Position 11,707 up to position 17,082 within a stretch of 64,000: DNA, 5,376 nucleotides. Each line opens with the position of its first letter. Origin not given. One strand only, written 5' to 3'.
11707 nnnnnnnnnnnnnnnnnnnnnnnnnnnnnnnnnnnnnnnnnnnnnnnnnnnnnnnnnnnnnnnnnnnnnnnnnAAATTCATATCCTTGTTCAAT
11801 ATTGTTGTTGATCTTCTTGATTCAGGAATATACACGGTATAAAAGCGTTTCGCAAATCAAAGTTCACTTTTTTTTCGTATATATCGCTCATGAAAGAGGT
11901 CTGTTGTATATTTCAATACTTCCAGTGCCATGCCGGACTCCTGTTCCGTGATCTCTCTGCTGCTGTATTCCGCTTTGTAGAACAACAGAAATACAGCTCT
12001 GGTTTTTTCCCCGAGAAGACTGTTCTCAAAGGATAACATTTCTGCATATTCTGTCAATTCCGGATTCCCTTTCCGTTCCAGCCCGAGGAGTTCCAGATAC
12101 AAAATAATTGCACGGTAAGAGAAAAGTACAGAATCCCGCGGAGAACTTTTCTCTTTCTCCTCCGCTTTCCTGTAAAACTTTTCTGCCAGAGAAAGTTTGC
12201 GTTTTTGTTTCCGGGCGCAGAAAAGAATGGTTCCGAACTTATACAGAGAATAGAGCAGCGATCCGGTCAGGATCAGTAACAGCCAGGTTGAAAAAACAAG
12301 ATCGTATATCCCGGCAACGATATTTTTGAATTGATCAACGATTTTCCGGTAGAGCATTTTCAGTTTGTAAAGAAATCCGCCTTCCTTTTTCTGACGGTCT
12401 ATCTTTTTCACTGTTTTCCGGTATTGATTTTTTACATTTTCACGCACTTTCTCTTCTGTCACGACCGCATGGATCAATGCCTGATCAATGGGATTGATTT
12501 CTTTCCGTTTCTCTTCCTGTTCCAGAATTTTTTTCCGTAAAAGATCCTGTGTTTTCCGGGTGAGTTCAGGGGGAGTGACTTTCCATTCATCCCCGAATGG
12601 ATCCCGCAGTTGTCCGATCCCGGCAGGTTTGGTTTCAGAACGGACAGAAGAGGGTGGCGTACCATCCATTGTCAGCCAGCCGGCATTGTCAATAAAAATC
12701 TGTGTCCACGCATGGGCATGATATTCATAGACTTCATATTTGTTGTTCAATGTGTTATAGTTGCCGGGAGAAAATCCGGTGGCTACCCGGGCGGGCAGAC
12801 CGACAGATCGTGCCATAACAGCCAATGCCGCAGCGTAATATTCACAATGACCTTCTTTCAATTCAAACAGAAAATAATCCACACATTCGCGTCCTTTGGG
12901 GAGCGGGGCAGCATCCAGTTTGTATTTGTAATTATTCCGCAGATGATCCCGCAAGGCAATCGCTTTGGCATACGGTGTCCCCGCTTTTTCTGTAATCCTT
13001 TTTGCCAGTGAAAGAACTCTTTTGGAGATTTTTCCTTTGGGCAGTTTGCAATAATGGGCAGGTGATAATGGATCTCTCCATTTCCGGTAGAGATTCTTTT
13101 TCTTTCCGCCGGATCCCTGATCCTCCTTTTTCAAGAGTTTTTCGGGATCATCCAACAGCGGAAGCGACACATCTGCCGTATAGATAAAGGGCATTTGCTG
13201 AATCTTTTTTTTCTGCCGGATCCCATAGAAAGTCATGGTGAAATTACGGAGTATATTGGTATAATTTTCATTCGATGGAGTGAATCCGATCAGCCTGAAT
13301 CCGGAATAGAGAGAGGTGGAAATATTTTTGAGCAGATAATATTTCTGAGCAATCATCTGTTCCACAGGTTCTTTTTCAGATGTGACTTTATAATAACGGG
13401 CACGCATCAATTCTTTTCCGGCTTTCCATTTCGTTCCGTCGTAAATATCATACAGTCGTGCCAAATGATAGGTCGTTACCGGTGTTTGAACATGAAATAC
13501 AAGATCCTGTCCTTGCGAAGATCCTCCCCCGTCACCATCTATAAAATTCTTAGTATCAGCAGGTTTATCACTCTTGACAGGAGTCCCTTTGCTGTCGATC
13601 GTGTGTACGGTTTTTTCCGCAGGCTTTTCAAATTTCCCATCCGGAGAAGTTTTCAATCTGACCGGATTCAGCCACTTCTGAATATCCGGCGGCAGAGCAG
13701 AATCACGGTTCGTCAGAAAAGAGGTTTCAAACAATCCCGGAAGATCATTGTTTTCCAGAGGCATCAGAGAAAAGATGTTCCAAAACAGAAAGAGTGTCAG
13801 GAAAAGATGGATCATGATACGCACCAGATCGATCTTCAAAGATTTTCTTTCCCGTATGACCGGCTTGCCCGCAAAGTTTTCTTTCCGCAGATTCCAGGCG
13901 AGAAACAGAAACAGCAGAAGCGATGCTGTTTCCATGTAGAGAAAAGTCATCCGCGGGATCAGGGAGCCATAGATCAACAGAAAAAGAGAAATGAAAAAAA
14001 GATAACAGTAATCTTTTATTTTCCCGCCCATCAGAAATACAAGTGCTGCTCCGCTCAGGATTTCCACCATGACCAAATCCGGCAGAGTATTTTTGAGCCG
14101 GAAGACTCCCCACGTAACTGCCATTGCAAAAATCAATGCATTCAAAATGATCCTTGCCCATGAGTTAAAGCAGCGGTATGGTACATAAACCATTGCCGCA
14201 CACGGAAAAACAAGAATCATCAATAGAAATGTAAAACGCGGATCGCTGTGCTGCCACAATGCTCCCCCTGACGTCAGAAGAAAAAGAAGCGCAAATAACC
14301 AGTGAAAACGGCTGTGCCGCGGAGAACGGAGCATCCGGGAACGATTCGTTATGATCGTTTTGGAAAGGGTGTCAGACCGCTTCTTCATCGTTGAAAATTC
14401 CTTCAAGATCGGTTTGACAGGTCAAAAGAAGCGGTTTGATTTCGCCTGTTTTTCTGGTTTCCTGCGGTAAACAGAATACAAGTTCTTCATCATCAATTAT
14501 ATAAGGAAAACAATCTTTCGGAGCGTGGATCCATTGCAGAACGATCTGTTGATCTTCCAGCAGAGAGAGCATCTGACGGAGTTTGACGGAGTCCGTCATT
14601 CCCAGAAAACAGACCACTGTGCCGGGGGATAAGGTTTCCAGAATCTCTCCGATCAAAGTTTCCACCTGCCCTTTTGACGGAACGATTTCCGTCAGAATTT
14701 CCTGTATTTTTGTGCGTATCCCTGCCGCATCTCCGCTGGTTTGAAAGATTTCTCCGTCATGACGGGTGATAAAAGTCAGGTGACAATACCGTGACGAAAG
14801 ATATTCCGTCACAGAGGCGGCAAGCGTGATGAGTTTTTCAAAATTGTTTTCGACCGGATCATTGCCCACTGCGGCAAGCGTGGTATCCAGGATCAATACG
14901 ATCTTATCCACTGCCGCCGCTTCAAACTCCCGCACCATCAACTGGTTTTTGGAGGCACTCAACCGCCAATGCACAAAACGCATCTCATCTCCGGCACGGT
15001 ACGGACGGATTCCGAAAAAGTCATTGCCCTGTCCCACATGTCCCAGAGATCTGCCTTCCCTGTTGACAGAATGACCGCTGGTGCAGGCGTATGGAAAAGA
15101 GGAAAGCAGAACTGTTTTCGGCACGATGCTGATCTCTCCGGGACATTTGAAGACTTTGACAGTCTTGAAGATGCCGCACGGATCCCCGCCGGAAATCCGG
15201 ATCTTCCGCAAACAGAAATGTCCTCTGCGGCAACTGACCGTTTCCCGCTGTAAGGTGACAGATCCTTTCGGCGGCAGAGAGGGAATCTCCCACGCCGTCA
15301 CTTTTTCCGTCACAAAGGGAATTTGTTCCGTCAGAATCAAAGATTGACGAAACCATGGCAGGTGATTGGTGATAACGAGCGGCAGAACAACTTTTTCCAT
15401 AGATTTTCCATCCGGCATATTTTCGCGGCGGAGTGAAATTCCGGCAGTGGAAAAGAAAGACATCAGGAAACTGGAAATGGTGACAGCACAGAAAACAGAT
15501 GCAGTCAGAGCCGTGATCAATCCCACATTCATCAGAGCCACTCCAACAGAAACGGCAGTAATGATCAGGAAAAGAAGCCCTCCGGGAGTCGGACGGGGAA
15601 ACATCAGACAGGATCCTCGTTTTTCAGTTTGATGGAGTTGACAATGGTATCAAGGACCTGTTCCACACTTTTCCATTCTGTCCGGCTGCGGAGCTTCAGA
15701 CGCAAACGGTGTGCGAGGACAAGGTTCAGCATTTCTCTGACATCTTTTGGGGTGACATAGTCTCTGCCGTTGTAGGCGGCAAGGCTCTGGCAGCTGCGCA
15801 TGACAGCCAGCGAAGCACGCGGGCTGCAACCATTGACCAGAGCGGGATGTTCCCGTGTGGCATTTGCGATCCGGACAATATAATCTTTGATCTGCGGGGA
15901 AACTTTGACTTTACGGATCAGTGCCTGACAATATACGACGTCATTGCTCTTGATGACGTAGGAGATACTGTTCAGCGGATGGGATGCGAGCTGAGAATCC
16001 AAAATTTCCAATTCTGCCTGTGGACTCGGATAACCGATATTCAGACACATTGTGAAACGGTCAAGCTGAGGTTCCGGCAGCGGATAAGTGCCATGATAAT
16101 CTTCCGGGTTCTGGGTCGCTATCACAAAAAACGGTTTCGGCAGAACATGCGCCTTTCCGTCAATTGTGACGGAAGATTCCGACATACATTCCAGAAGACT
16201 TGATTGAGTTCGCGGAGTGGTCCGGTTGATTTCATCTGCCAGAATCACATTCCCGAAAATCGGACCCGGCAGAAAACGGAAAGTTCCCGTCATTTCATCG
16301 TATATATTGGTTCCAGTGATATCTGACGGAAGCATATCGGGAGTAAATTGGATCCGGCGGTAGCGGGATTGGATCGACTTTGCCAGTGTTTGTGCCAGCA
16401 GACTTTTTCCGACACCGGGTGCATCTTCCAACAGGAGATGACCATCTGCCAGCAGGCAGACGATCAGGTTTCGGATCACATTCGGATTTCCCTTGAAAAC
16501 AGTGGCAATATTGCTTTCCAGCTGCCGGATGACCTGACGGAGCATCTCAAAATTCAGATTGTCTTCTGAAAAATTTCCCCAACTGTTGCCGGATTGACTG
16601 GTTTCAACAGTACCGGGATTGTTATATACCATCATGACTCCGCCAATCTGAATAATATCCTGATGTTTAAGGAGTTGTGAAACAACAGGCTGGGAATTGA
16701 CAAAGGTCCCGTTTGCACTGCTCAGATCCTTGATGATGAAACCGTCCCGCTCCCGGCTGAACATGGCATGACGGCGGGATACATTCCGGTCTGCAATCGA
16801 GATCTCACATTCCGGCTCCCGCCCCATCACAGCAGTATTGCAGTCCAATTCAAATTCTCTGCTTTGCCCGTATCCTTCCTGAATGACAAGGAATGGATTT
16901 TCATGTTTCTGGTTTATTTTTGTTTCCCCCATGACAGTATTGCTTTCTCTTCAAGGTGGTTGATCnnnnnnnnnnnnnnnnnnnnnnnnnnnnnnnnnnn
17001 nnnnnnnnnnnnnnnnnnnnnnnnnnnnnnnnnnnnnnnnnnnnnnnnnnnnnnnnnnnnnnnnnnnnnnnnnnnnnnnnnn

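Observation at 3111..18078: Thirteen-gene minus-strand array joining PilT, an FHA-MoxR/DUF58/transglutaminase module and a Tad-like core that lacks pilin, secretin and prepilin peptidase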

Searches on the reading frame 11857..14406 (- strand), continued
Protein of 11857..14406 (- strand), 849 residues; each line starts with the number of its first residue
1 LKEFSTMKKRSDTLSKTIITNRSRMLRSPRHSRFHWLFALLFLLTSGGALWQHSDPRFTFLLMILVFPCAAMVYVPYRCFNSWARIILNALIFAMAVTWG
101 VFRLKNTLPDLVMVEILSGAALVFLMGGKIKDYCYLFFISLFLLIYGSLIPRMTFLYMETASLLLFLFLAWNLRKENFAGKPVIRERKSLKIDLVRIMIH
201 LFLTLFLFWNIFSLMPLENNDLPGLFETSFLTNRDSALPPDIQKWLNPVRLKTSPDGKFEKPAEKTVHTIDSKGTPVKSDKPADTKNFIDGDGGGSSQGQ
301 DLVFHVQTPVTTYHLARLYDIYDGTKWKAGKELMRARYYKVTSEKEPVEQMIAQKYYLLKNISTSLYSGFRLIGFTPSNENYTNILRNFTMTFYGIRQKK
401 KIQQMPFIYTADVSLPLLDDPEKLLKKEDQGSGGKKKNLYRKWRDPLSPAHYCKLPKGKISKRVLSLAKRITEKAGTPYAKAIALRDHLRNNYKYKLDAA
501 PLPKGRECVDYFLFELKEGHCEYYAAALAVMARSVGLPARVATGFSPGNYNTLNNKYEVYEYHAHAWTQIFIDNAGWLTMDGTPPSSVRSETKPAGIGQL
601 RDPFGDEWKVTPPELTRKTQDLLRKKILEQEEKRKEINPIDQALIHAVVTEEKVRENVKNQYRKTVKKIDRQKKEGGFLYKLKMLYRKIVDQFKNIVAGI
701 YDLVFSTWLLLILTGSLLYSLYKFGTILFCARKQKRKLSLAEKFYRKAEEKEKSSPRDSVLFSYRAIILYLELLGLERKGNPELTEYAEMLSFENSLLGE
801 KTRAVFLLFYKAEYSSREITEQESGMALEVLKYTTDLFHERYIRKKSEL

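Call 78: search_protein_families(library=pfam, proteins=[L100:3463-5661:-, L100:5783-6250:+, L100:6247-7185:+, L100:2368-3411:-, L100:294-2357:-, L097:6614-7111:+, L097:5645-6532:-, L097:12432-13082:-, L100:13369-15060:+, L007:4010-6172:+], max_evalue=0.001)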
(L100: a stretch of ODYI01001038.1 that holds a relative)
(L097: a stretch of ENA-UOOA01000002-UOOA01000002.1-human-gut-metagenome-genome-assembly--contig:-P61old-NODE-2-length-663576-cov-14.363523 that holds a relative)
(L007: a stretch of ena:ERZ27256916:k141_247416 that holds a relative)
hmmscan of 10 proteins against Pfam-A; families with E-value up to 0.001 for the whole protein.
L100:3463-5661:- (732 aa): 40 families (the best 25 are shown)
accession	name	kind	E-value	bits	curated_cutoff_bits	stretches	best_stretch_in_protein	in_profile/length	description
PF00437.27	T2SSE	-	3.9e-93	312.5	24.9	2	380-662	14-287/370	Type II/IV secretion system protein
PF13401.12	AAA_22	-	2.3e-11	44.6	27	1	505-543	3-40/130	AAA domain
PF13191.12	AAA_16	-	3.9e-11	44.2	32.6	2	123-218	24-126/167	AAA ATPase domain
PF25199.1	nSTAND_NTPase5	-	4.8e-11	43.1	34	1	502-551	36-85/145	Novel STAND NTPase 5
PF01935.23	DUF87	-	8.8e-10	39.5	23.2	1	101-189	3-97/220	Helicase HerA, central domain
PF13555.12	AAA_29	-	1.4e-09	37.9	27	0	122-146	20-44/61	P-loop containing region of AAA domain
PF04851.21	ResIII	-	1.7e-08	35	22.5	1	503-576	19-94/164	Type III restriction enzyme, res subunit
PF00005.33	ABC_tran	-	5.1e-08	34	25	0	506-590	10-80/137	ABC transporter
PF13476.12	AAA_23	-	7.1e-08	33.8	27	0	507-524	19-36/201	AAA domain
PF01580.24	FtsK_SpoIIIE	-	1.4e-07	31.6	24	0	125-145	40-60/221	FtsK/SpoIIIE family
PF00448.28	SRP54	-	2.1e-07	31.3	22.7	0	126-158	3-35/196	SRP54-type protein, GTPase domain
PF13604.12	AAA_30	-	3.1e-07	30.7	27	0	116-157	10-50/191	AAA domain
PF13173.12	AAA_14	-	3.9e-07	30.6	27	0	126-177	4-57/129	AAA domain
PF06414.18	Zeta_toxin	-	9.7e-07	28.9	22.3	0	126-225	18-124/199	Zeta toxin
PF20720.3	nSTAND3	-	3e-06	27.4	27.2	0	505-545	15-54/155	Novel STAND NTPase 3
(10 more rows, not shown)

L100:5783-6250:+ (155 aa): 2 families
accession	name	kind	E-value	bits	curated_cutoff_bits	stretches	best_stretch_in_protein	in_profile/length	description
PF00692.24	dUTPase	-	5.5e-31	107.5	22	1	22-148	6-129/129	dUTPase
PF22769.1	DCD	-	4.5e-08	33.8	27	1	40-122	71-152/153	dCTP deaminase-like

L100:6247-7185:+ (312 aa): 1 family
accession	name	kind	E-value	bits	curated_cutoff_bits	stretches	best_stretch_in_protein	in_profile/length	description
PF01520.23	Amidase_3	-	9.9e-50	169.4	27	1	112-301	1-173/174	N-acetylmuramoyl-L-alanine amidase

L100:2368-3411:- (347 aa): 0 families

L100:294-2357:- (687 aa): 1 family
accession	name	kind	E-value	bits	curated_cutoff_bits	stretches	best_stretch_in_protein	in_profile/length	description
PF03572.23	Peptidase_S41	-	3.6e-10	40.1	24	1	426-592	2-120/165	Peptidase family S41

L097:6614-7111:+ (165 aa): 0 families

L097:5645-6532:- (295 aa): 0 families

L097:12432-13082:- (216 aa): 1 family
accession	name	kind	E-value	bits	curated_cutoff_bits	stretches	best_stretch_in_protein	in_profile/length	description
PF05014.21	Nuc_deoxyrib_tr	-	4.6e-09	36.9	28.8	1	6-118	2-117/117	Nucleoside 2-deoxyribosyltransferase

L100:13369-15060:+ (563 aa): 0 families

L007:4010-6172:+ (720 aa): 0 families

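Call 82: search_solved_structures(query=window:11857-14406:-, max_evalue=0.001)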
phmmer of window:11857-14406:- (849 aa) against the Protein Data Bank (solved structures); distinct sequences matched with E-value up to 0.001: 1.
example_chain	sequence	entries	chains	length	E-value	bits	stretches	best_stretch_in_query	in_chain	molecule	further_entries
6g49_A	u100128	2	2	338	1.4e-17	66.4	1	461-584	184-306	Protein-glutamine gamma-glutamyltransferase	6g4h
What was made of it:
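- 11857..14406 (-): TgpA-like membrane transglutaminase/cysteine protease (N-terminal hydrophobic segments at residues 55-208, one more at 695-715). E 1.4e-17 against PDB 6g49, deposited as protein-glutamine gamma-glutamyltransferase (call 82).
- On MoxR-DUF58-TgpA triad: PDB 6g49 at E 1.4e-17 (call 82).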

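Call 94: search_protein_families(library=pfam, proteins=[L100:14622-15746:-, L100:15743-16426:-, L100:16423-18390:-, L100:18403-18993:-, L100:18959-20632:-, L100:20867-21889:-], max_evalue=0.01)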
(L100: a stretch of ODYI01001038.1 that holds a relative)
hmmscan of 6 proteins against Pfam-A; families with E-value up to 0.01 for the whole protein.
L100:14622-15746:- (374 aa): 1 family
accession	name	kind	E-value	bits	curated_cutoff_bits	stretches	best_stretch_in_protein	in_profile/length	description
PF02595.20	Gly_kinase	-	1.2e-123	413.1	23.3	1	3-368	1-371/372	Glycerate kinase family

L100:15743-16426:- (227 aa): 0 families

L100:16423-18390:- (655 aa): 1 family
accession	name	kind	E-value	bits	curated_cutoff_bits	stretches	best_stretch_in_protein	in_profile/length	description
PF13400.11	Tad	-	8e-06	26.5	22.3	1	13-58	1-45/47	Putative Flp pilus-assembly TadE/G-like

L100:18403-18993:- (196 aa): 0 families

L100:18959-20632:- (557 aa): 2 families
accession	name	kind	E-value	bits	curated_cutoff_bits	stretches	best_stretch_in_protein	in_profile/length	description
PF00501.34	AMP-binding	-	2.7e-59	201.3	29.9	1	34-397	2-375/384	AMP-binding enzyme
PF13193.12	AMP-binding_C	-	6.5e-22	78.7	24.5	1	460-538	1-76/76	AMP-binding enzyme C-terminal domain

L100:20867-21889:- (340 aa): 0 families
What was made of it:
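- TadG/TadE-like genes exist elsewhere in related contigs (call 94).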

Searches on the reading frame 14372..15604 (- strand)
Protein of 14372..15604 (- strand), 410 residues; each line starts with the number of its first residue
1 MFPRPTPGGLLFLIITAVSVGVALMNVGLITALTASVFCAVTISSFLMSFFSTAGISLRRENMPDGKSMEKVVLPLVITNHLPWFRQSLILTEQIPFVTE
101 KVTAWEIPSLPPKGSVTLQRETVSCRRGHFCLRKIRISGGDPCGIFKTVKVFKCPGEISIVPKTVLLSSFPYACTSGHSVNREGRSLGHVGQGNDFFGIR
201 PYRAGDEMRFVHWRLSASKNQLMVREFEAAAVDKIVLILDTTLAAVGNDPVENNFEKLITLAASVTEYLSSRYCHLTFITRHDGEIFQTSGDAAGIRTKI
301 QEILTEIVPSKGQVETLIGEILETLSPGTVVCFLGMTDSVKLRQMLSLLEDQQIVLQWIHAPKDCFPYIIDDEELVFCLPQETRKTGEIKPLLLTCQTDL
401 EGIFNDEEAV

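Call 3: search_protein_families(library=pfam, proteins=[window:14372-15604:-], max_evalue=0.01)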
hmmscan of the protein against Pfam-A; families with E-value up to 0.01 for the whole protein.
window:14372-15604:- (410 aa): 1 family
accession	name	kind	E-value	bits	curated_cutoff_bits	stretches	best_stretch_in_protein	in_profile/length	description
PF01882.25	DUF58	-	9.2e-08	32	23.4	1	199-266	2-69/216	Protein of unknown function DUF58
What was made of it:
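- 14372..15604 (-): DUF58 (vWA-like MoxR partner) with an N-terminal hydrophobic segment of roughly two transmembrane helices. DUF58 gives 32 bits against a cut-off of 23.4 (call 3).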

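Call 52: search_protein_families(library=ncbifam, proteins=[window:14372-15604:-], max_evalue=0.00001)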
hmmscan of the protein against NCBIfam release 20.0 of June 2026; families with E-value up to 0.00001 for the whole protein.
window:14372-15604:- (410 aa): 0 families

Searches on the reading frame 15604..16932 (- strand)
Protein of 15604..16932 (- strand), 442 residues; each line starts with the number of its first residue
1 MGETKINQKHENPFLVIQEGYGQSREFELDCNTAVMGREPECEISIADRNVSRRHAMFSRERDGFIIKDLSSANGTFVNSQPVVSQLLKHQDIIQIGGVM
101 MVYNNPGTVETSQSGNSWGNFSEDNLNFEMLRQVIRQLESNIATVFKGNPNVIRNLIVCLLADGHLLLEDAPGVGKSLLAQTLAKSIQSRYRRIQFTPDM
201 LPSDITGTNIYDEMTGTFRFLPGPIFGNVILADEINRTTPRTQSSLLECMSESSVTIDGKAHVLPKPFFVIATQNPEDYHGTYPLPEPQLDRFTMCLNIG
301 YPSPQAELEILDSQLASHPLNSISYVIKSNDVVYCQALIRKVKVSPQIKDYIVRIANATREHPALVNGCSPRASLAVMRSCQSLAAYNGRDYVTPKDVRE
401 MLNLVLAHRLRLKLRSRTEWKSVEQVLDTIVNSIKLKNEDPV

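Call 3: search_protein_families(library=pfam, proteins=[window:15604-16932:-], max_evalue=0.01)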
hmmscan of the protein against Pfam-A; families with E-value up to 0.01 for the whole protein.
window:15604-16932:- (442 aa): 10 families
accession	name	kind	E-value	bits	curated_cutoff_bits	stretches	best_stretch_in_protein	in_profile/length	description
PF07726.17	AAA_3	-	7.8e-59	197.7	27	1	165-295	1-131/131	ATPase family associated with various cellular activities (AAA)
PF17863.7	AAA_lid_2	-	4.7e-21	74.7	22.7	1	358-429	2-73/74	AAA lid domain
PF00498.31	FHA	-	6.4e-19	68.6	20.7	1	35-97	2-67/67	FHA domain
PF16697.10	Yop-YscD_cpl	-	1.2e-15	58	33.2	1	19-102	4-89/94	Inner membrane component of T3SS, cytoplasmic domain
PF07728.20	AAA_5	-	3.5e-14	53.4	22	1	165-293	1-139/139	AAA domain (dynein-related subfamily)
PF20030.5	bpMoxR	-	1.4e-05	24.7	27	1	135-208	3-76/205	MoxR domain in the MoxR-vWA-beta-propeller ternary systems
PF00004.35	AAA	-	0.00016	22.6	21.2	1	171-279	6-114/131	ATPase family associated with various cellular activities (AAA)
PF00493.29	MCM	-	0.0029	17.2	23.3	1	160-277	54-174/224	MCM P-loop domain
PF00158.32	Sigma54_activat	-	0.0066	16.6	20.2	0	162-275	21-142/168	Sigma-54 interaction domain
PF01078.27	Mg_chelatase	-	0.0087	15.9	20.3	0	147-185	6-44/207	Magnesium chelatase, subunit ChlI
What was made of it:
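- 15604..16932 (-): FHA-fused MoxR AAA+ ATPase (canonical GR..SRRH..NGT FHA motifs). FHA 6e-19, AAA_3 8e-59, AAA_lid_2 5e-21 (call 3).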

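Call 52: search_protein_families(library=ncbifam, proteins=[window:15604-16932:-], max_evalue=0.00001)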
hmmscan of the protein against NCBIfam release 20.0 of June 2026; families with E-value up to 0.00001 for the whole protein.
window:15604-16932:- (442 aa): 9 families
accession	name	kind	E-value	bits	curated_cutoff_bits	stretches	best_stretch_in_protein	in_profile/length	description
NF041660.2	oxygluDhInhib_OdhI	equivalog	5.3e-20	71.6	200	1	12-103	36-127/130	oxoglutarate dehydrogenase inhibitor Odhl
NF049868.1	FhaB_Rv0019c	equivalog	3.5e-15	56.4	125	1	8-99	62-154/158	FHA domain-containing protein FhaB/FipA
TIGR02442.1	Cob-chelat-sub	hypoth_equivalog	2.8e-14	52.5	779.45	1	228-416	129-316/641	putative cobaltochelatase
NF052573.1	HisKinEspAMyxo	equivalog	3e-12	45.4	1400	1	26-101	40-116/755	serine histidine kinase EspA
TIGR02031.1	BchD-ChlD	equivalog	3.2e-12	45.9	499.55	1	228-413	93-274/608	magnesium chelatase ATPase subunit D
TIGR03354.1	VI_FHA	hypoth_equivalog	7.2e-09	35.9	120.25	1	22-98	14-96/420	type VI secretion system-associated FHA domain protein TagH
NF033760.1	gliding_GltG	equivalog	4.5e-08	32.1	650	1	35-110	27-103/650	adventurous gliding motility protein GltG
NF047784.1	MadB_ATPase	equivalog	6.8e-07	28.8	475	0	229-332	141-239/298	MadB family AAA-type ATPase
TIGR02030.1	BchI-ChlI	equivalog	9.8e-07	28.2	466.95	1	265-430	172-335/337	magnesium chelatase ATPase subunit I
